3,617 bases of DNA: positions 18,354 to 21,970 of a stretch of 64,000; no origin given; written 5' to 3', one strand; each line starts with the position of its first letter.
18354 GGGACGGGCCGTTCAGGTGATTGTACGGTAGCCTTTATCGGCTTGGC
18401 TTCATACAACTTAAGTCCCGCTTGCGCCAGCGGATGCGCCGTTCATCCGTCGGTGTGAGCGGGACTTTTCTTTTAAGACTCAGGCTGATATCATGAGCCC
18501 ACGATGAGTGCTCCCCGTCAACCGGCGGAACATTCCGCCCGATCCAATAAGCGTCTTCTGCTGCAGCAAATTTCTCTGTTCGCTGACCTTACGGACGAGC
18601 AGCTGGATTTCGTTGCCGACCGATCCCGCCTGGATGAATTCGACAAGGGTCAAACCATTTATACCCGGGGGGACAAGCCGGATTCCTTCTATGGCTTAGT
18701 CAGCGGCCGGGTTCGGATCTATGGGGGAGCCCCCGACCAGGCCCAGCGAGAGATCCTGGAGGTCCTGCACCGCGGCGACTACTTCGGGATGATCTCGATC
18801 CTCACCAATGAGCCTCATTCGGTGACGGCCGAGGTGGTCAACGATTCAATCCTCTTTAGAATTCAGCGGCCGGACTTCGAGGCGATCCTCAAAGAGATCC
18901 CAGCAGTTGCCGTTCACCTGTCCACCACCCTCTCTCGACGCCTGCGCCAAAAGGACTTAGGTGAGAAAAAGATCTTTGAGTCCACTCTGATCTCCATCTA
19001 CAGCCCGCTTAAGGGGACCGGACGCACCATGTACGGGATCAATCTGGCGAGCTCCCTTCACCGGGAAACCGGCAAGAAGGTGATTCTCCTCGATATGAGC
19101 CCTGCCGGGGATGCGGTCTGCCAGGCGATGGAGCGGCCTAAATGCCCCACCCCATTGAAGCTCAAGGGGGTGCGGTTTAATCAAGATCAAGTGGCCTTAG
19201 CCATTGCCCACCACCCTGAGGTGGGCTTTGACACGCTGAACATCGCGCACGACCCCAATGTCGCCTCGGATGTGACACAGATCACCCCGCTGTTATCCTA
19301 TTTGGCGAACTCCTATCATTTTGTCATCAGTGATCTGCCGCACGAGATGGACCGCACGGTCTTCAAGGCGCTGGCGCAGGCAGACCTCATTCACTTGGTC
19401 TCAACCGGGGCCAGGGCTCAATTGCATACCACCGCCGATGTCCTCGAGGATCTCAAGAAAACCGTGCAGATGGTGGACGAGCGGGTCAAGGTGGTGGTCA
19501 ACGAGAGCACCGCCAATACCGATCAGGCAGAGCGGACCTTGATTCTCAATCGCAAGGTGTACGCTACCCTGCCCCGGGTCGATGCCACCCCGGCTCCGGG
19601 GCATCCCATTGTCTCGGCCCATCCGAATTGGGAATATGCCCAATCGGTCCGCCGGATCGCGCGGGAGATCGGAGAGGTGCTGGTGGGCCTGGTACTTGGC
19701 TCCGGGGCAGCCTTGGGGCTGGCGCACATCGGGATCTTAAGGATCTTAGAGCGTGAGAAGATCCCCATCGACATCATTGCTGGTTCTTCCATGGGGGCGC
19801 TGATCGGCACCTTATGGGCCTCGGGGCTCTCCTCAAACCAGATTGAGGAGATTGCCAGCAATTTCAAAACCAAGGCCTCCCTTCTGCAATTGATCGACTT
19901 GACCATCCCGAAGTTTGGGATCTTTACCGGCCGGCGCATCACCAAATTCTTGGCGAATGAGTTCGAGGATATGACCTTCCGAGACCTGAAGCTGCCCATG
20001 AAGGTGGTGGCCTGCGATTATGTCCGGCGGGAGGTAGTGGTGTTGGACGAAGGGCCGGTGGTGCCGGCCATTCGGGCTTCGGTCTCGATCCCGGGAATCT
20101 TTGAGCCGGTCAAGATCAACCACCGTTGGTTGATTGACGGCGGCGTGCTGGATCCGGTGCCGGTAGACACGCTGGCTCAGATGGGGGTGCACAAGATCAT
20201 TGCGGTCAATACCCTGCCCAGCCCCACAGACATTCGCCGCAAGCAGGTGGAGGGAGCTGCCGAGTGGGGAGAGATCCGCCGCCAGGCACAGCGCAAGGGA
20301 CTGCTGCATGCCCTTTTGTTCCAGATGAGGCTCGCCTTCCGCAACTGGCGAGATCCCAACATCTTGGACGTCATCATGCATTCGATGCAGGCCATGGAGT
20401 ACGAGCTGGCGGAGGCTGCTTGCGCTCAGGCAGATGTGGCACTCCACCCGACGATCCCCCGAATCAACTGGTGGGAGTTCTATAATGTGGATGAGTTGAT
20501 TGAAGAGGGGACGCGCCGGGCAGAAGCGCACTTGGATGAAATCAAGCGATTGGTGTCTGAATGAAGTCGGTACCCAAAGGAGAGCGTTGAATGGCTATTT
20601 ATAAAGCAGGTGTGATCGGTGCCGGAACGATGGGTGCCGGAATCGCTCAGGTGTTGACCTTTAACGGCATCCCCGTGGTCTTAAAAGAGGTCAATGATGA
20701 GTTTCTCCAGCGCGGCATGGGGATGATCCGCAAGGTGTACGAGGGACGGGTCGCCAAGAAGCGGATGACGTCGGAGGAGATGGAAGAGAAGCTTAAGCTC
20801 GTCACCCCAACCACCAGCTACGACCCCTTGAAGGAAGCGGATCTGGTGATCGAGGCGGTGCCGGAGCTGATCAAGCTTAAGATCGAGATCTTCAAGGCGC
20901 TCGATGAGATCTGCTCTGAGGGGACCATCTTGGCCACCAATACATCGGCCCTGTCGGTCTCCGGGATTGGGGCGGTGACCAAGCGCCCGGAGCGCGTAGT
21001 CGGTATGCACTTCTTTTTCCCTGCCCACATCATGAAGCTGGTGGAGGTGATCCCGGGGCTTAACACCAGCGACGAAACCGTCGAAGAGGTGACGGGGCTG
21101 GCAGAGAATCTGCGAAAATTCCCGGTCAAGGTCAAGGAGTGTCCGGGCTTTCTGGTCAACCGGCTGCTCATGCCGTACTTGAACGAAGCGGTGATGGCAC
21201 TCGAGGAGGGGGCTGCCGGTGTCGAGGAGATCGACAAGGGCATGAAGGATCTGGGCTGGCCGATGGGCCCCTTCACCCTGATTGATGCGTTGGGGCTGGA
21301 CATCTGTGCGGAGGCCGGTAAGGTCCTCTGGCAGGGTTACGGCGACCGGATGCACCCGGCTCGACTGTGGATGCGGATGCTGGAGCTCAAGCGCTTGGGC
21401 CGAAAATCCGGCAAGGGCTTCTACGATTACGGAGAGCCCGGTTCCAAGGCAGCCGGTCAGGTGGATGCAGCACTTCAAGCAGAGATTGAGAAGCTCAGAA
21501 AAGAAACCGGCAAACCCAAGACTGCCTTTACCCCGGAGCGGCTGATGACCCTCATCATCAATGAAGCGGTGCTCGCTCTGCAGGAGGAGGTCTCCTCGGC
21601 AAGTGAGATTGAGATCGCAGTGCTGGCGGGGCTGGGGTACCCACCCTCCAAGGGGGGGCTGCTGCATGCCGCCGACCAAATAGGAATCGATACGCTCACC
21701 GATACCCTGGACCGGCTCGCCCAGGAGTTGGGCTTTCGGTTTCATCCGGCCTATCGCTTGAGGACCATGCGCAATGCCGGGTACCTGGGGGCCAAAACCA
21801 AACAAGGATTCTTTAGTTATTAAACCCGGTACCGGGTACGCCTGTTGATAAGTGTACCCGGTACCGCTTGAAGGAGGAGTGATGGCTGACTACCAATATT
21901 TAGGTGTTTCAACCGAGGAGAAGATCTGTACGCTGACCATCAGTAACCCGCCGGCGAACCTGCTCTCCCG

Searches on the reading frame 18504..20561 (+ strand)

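Call 75: search_protein_families(library=pfam, proteins=[window:18504-20561:+], max_evalue=0.00001)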
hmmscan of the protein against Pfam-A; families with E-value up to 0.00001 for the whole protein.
window:18504-20561:+ (686 aa): 2 families
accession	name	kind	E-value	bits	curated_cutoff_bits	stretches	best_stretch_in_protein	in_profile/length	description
PF01734.28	Patatin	-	2.5e-32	113.1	27.7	1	396-557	1-190/191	Patatin-like phospholipase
PF00027.35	cNMP_binding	-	4e-21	75.2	27.5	1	45-130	3-87/89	Cyclic nucleotide-binding domain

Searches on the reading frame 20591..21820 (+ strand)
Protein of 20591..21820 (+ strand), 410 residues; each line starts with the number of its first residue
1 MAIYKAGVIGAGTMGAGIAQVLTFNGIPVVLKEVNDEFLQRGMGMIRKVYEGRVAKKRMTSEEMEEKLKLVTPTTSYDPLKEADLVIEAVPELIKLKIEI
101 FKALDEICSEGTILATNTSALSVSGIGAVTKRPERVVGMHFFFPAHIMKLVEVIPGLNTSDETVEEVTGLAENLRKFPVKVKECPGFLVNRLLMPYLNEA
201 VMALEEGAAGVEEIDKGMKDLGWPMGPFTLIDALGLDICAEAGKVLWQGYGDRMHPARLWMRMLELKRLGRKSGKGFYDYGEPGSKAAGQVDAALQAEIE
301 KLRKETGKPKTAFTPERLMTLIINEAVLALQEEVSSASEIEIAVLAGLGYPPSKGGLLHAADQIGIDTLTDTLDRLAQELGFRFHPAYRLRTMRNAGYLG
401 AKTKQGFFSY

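Call 75: search_protein_families(library=pfam, proteins=[window:20591-21820:+], max_evalue=0.00001)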
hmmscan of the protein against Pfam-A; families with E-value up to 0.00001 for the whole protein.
window:20591-21820:+ (410 aa): 2 families
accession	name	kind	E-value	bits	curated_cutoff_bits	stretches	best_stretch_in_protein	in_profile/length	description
PF02737.24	3HCDH_N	-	9e-63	211.9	22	1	5-184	1-180/180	3-hydroxyacyl-CoA dehydrogenase, NAD binding domain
PF00725.27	3HCDH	-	3.9e-46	156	22.1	2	186-280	1-97/97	3-hydroxyacyl-CoA dehydrogenase, C-terminal domain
